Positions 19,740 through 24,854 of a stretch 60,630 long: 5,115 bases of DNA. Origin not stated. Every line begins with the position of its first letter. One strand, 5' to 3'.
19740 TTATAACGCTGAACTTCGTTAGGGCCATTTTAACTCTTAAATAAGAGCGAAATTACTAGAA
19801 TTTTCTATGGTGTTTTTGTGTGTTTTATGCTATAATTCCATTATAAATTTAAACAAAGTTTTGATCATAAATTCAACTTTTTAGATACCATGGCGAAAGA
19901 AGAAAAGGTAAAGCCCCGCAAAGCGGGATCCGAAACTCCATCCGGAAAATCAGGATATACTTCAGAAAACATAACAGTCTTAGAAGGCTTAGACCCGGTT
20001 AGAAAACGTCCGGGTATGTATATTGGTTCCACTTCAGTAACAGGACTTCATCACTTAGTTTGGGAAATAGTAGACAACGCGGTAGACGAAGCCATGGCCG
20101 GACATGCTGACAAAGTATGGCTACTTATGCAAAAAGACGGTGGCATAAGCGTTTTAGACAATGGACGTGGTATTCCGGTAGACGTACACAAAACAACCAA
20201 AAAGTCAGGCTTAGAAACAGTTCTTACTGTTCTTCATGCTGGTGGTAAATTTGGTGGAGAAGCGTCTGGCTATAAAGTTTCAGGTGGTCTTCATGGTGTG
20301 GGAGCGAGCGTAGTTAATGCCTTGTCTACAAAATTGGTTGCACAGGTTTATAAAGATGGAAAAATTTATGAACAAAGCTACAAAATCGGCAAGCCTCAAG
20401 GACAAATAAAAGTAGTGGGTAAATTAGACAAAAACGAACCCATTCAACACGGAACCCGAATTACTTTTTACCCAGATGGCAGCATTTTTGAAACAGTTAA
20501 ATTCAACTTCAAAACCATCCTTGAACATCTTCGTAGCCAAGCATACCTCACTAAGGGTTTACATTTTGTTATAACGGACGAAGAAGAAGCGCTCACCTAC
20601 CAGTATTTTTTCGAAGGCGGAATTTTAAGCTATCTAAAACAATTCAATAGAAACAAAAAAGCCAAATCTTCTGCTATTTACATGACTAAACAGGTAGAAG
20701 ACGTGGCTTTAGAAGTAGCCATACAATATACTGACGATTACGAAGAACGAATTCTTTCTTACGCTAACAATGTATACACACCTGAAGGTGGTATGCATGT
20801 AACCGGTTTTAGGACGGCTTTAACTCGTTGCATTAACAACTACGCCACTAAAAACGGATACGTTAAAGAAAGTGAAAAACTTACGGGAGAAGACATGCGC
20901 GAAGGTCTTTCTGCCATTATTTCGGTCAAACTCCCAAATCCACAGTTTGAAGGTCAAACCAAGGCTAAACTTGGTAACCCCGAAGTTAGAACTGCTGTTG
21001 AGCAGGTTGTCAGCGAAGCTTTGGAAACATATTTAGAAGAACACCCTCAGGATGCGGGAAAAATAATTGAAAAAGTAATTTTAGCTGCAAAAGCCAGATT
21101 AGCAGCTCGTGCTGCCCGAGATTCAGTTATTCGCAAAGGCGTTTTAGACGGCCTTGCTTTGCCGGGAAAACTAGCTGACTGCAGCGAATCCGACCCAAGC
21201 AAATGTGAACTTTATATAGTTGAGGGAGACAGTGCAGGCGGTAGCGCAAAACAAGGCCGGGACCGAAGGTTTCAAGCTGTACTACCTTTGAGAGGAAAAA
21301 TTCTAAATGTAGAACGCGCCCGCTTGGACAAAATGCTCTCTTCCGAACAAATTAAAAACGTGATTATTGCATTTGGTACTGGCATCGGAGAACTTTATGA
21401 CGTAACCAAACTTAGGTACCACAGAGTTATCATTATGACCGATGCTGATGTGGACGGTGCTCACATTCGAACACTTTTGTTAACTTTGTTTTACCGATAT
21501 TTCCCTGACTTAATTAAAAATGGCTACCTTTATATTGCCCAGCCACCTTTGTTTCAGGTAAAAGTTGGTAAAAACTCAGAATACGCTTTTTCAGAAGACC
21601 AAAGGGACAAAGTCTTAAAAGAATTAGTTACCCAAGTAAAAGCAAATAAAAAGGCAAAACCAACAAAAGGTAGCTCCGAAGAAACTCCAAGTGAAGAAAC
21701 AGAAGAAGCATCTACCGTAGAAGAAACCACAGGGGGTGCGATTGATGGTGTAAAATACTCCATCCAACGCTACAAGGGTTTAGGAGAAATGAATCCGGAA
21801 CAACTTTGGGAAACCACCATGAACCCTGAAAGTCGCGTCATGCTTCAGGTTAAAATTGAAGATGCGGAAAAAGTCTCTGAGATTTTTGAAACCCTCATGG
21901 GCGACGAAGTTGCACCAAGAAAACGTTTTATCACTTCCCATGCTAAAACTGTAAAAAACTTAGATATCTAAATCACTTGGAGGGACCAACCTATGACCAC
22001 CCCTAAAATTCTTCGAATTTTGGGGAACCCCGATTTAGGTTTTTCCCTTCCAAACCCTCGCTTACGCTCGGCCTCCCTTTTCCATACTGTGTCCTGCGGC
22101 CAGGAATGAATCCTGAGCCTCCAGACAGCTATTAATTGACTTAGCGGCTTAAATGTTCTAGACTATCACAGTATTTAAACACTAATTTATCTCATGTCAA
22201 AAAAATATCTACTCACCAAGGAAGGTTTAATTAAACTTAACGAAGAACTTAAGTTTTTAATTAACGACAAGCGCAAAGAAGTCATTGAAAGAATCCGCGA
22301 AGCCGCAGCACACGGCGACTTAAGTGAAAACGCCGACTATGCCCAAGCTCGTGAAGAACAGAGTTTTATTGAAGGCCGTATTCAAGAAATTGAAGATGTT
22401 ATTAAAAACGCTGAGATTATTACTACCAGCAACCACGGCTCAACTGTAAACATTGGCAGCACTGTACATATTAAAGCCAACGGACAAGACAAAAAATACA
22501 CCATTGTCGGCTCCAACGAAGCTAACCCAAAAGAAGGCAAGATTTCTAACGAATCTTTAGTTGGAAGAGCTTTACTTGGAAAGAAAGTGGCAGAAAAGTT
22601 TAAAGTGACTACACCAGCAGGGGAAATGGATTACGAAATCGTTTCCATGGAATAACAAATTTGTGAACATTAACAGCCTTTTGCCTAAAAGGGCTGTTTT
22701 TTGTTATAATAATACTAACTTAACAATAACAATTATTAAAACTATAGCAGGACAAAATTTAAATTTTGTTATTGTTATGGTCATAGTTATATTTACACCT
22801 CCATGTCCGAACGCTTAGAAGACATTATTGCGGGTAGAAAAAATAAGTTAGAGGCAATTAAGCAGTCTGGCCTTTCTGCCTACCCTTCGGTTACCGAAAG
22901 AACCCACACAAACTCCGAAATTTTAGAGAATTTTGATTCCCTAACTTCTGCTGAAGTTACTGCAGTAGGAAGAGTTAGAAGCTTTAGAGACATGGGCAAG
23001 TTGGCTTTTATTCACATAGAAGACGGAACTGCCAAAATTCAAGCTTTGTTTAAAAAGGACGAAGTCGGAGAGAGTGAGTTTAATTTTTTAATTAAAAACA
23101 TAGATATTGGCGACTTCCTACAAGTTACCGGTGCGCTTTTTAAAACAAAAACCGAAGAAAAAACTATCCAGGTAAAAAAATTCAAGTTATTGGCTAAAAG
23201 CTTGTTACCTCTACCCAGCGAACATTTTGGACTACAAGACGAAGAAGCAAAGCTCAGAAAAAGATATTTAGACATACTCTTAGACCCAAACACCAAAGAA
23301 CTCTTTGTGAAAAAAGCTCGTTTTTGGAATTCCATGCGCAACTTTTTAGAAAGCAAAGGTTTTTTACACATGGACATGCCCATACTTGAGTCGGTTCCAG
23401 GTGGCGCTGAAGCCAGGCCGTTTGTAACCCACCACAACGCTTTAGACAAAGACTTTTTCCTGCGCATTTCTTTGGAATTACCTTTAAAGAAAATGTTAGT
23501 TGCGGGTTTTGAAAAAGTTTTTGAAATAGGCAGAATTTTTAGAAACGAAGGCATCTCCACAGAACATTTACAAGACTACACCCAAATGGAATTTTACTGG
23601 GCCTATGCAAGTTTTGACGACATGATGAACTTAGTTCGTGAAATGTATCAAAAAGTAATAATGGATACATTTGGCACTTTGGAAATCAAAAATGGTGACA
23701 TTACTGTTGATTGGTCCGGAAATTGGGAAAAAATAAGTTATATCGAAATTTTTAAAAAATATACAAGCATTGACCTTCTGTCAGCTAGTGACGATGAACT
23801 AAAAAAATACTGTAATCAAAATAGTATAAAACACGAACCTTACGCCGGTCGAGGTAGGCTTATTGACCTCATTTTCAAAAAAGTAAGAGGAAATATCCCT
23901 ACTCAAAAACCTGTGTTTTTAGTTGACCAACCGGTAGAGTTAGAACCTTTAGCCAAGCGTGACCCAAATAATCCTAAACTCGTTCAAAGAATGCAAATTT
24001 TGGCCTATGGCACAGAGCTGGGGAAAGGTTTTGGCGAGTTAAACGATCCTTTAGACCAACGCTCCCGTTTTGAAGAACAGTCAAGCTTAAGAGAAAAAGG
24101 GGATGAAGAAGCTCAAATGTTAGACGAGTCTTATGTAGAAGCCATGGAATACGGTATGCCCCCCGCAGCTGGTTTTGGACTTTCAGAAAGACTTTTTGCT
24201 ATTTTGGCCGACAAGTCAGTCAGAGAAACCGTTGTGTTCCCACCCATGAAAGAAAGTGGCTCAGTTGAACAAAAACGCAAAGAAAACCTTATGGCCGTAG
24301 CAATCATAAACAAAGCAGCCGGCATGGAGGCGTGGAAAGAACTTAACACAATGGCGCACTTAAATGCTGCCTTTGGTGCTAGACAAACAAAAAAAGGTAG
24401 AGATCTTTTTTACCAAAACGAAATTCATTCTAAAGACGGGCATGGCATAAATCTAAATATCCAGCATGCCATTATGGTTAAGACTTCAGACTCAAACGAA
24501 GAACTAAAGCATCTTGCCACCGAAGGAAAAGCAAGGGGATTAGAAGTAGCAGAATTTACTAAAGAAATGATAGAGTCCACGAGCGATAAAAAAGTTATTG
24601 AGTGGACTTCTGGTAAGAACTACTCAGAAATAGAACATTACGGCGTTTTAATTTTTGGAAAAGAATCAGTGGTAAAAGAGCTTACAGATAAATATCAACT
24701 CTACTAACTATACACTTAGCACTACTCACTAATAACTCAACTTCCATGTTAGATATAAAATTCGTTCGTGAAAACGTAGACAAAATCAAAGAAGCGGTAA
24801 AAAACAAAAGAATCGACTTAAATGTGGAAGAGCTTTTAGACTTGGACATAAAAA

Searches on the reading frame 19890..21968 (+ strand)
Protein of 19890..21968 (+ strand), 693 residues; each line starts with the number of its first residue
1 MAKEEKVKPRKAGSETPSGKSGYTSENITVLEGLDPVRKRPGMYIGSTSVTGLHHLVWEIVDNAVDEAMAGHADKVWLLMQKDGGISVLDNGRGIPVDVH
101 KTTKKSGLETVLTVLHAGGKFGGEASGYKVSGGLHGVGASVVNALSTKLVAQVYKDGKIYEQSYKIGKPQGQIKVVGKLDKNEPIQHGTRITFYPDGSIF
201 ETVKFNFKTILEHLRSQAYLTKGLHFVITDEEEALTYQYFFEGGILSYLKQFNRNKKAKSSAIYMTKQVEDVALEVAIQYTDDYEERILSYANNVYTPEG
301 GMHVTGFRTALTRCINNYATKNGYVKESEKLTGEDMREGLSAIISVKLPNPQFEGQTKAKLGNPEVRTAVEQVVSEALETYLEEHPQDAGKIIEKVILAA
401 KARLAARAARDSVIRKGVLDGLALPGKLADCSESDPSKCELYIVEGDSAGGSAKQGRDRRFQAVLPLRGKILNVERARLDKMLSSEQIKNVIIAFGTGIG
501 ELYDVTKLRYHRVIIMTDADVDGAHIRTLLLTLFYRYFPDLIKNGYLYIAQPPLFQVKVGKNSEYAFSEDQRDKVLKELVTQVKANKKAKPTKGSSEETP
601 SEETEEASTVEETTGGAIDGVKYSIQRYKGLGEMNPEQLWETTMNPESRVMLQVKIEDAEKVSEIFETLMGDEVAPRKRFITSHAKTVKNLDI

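Call 16: search_protein_families(library=pfam, proteins=[window:19890-21968:+], max_evalue=0.01)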
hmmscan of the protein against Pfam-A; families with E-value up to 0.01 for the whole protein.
window:19890-21968:+ (693 aa): 4 families
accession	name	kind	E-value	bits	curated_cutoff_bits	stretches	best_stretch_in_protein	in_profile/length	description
PF00204.31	DNA_gyraseB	-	2.2e-61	206.8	27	1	244-411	1-172/173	DNA gyrase B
PF00986.26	DNA_gyraseB_C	-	2.2e-31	108.3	29.8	1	622-681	3-62/63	DNA gyrase B subunit, carboxyl terminus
PF01751.28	Toprim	-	7.9e-19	68.1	23.1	1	440-551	1-95/96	Toprim domain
PF02518.31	HATPase_c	-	1.4e-14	54.9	26.4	1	51-196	4-108/111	Histidine kinase-, DNA gyrase B-, and HSP90-like ATPase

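Call 52: find_homologous_proteins(query=window:19890-21968:+, max_evalue=1e-50)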
Query window:19890-21968:+ (693 aa): 8000 proteins with E <= 1e-50 among 8000 candidates; the best 120 are listed.
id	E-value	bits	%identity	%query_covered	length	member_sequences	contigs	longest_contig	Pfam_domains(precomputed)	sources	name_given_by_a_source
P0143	0.0e+0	1540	100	100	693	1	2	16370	PF00986.27,PF02518.32,PF01751.29,PF00204.32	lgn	-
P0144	0.0e+0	1473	96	100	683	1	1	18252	PF00986.27,PF02518.32,PF01751.29,PF00204.32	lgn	-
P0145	0.0e+0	1351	87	100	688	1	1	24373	PF00986.27,PF02518.32,PF01751.29,PF00204.32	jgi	jgi:DNA gyrase subunit B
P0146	0.0e+0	1346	88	97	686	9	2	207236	PF00986.27,PF02518.32,PF01751.29,PF00204.32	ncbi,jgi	ncbi:MAG: DNA topoisomerase (ATP-hydrolyzing) subunit B [Candidatus Doudnabacteria bacterium]|jgi:DN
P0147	0.0e+0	1341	86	98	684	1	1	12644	PF00986.27,PF02518.32,PF01751.29,PF00204.32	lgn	-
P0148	0.0e+0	1340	89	97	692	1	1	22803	PF00986.27,PF02518.32,PF01751.29,PF00204.32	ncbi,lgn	-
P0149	0.0e+0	1335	85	100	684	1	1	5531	PF00986.27,PF02518.32,PF01751.29,PF00204.32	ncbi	-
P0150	0.0e+0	1333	85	100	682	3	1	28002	PF00986.27,PF02518.32,PF01751.29,PF00204.32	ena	-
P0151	0.0e+0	1326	86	100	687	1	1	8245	PF00986.27,PF02518.32,PF01751.29,PF00204.32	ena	-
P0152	0.0e+0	1324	85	100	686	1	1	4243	PF00986.27,PF02518.32,PF01751.29,PF00204.32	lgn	-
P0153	0.0e+0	1320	84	100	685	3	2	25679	PF00986.27,PF02518.32,PF01751.29,PF00204.32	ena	-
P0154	0.0e+0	1320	85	99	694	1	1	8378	PF00986.27,PF02518.32,PF01751.29,PF00204.32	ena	-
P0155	0.0e+0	1320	85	100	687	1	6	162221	PF00986.27,PF02518.32,PF01751.29,PF00204.32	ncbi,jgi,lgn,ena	-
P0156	0.0e+0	1320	86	97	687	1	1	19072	PF00986.27,PF02518.32,PF01751.29,PF00204.32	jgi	jgi:DNA gyrase subunit B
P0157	0.0e+0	1306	83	100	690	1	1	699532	PF00986.27,PF02518.32,PF01751.29,PF00204.32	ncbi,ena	-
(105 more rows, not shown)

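Call 54: find_encoding_contigs(protein=P0144, flank=10000, max_places=2)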
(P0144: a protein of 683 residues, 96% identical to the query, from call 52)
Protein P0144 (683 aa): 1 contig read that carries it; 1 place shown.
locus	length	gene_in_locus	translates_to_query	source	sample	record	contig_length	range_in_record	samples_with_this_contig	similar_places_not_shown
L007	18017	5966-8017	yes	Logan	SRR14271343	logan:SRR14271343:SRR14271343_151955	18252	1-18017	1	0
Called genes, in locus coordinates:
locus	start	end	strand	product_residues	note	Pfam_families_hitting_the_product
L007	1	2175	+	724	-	?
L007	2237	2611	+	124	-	-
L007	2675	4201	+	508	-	-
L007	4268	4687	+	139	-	PF01588:tRNA_bind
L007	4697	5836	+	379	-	PF01409:tRNA-synt_2d, PF03147:FDX-ACB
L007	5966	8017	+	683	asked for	PF02518:HATPase_c, PF00204:DNA_gyraseB, PF01751:Toprim, PF00986:DNA_gyraseB_C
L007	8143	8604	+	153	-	PF03449:GreA_GreB_N, PF01272:GreA_GreB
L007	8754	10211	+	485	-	PF01336:tRNA_anti-codon, PF00152:tRNA-synt_2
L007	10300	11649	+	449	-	PF02403:Seryl_tRNA_N, PF00587:tRNA-synt_2b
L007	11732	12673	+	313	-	-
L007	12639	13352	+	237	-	PF00696:AA_kinase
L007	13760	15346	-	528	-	PF13231:PMT_2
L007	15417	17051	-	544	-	PF13231:PMT_2 (faint)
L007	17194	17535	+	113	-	-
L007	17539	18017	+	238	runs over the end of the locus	?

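Call 55: find_encoding_contigs(protein=P0146, flank=10000, max_places=2)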
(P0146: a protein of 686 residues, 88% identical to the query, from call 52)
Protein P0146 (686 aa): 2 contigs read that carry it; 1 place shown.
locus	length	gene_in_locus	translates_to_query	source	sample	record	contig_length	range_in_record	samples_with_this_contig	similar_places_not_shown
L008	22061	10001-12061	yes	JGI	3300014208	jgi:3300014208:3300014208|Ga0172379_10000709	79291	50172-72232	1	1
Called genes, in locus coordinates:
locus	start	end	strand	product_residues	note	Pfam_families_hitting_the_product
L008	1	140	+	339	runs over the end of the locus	PF02646:RmuC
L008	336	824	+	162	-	-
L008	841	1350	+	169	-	PF01936:NYN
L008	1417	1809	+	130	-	-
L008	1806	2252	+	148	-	PF13470:PIN_3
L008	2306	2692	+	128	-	PF13366:PDDEXK_3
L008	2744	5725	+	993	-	PF00580:UvrD-helicase, PF01443:Viral_helicase1 (faint), PF13245:AAA_19, PF13604:AAA_30 (faint), PF13361:UvrD_C, PF13538:UvrD_C_2 (faint), PF12705:PDDEXK_1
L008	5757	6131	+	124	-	-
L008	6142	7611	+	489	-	-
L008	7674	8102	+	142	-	PF01588:tRNA_bind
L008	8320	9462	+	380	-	PF01409:tRNA-synt_2d, PF03147:FDX-ACB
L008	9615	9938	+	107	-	-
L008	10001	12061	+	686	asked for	PF02518:HATPase_c, PF00204:DNA_gyraseB, PF01751:Toprim, PF00986:DNA_gyraseB_C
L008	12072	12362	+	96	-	-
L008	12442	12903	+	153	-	PF03449:GreA_GreB_N, PF01272:GreA_GreB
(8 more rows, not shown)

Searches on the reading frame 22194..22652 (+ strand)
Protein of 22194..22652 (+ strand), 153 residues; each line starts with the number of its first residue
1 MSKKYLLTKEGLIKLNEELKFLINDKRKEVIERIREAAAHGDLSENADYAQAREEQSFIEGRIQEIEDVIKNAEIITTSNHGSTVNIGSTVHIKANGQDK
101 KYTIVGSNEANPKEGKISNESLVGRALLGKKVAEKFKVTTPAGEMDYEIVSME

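Call 23: search_protein_families(library=pfam, proteins=[window:22194-22652:+], max_evalue=0.001)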
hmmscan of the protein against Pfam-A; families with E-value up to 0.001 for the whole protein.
window:22194-22652:+ (153 aa): 2 families
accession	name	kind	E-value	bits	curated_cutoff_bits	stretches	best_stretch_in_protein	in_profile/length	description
PF03449.20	GreA_GreB_N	-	3.4e-27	94.9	24.5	1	6-75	2-71/71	Transcription elongation factor, N-terminal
PF01272.25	GreA_GreB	-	8.5e-23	80.6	26.9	1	83-152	4-75/77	Transcription elongation factor, GreA/GreB, C-term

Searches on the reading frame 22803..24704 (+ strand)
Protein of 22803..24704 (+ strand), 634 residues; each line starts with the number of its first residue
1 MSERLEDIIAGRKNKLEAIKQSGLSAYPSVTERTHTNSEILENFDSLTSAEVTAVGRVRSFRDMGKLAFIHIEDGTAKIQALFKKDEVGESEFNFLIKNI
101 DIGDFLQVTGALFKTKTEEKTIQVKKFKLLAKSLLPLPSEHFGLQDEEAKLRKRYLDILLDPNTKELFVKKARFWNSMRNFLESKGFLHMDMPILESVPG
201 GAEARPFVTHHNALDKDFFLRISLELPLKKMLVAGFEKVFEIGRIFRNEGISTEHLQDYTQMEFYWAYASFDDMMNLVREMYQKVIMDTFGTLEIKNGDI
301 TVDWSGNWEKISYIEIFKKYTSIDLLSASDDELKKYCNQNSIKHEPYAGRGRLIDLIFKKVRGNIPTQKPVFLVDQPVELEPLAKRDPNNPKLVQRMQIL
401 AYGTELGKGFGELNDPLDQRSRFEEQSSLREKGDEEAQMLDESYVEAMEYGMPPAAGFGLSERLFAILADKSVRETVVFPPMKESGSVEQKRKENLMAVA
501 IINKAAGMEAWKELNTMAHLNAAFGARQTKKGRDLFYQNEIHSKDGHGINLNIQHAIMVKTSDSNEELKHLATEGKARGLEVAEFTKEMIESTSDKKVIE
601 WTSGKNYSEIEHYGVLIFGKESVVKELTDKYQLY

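Call 23: search_protein_families(library=pfam, proteins=[window:22803-24704:+], max_evalue=0.001)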
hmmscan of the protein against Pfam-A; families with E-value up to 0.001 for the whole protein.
window:22803-24704:+ (634 aa): 4 families
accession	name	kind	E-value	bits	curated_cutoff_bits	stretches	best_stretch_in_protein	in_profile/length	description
PF00152.25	tRNA-synt_2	-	1.3e-66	225.2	25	1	146-482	1-307/308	tRNA synthetases class II (D, K and N)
PF01336.31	tRNA_anti-codon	-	2.1e-16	60.1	27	1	52-130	1-75/75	OB-fold nucleic acid binding domain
PF09391.15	DUF2000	-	4.3e-15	56.3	25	1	499-634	4-132/133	Protein of unknown function (DUF2000)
PF01409.25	tRNA-synt_2d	-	0.00079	19.4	19.8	0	238-285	104-153/246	tRNA synthetases class II core domain (F)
